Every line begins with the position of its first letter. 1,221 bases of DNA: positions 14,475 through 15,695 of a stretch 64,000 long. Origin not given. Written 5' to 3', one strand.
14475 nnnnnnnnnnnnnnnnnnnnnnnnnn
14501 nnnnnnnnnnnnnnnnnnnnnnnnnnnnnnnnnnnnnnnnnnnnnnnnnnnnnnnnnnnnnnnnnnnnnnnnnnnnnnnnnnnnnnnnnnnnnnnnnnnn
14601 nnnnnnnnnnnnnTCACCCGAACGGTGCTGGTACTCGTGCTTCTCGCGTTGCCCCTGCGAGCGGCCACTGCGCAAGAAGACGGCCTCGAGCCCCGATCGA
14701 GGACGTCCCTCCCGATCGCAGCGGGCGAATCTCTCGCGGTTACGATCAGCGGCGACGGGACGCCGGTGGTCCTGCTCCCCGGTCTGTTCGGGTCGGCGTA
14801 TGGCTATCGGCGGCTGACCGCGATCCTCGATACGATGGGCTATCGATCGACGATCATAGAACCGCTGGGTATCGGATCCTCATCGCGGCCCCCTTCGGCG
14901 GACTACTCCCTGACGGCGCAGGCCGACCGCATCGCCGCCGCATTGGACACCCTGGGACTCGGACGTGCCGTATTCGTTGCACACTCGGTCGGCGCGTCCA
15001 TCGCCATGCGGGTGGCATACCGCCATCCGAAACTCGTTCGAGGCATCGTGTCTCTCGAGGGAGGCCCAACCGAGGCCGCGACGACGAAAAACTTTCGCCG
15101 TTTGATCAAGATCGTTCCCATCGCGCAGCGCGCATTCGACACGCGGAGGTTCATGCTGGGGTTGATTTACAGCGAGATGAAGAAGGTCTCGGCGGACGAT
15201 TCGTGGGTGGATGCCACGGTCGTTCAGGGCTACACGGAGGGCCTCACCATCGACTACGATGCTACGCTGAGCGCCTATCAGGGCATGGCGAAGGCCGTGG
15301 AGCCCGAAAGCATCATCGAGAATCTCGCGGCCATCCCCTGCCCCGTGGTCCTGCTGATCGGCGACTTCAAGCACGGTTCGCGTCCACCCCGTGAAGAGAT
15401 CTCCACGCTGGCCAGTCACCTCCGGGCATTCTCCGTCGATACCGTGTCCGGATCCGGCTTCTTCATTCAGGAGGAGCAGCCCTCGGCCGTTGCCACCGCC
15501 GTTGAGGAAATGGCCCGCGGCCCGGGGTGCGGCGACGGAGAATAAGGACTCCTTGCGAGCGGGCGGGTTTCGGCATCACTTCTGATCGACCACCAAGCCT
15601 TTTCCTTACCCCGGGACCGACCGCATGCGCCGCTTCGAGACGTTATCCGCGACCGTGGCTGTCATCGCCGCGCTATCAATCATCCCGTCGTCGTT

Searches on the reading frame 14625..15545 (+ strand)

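Call 55: search_protein_families(library=pfam, proteins=[window:14625-15545:+], max_evalue=0.00001)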
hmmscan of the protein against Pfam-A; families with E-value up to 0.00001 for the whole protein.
window:14625-15545:+ (306 aa): 4 families
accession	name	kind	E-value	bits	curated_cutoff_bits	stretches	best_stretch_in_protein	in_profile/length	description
PF00561.26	Abhydrolase_1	-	2.4e-20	73.7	25.8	1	47-152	2-107/245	alpha/beta hydrolase fold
PF12697.13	Abhydrolase_6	-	9.3e-15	56.3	26.3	1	48-291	1-216/217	Alpha/beta hydrolase family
PF03096.20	Ndr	-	1.7e-07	30.7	23.3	1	95-301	81-280/283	Ndr family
PF12146.15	Hydrolase_4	-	7.3e-07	29.2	27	1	48-247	7-200/239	Serine aminopeptidase, S33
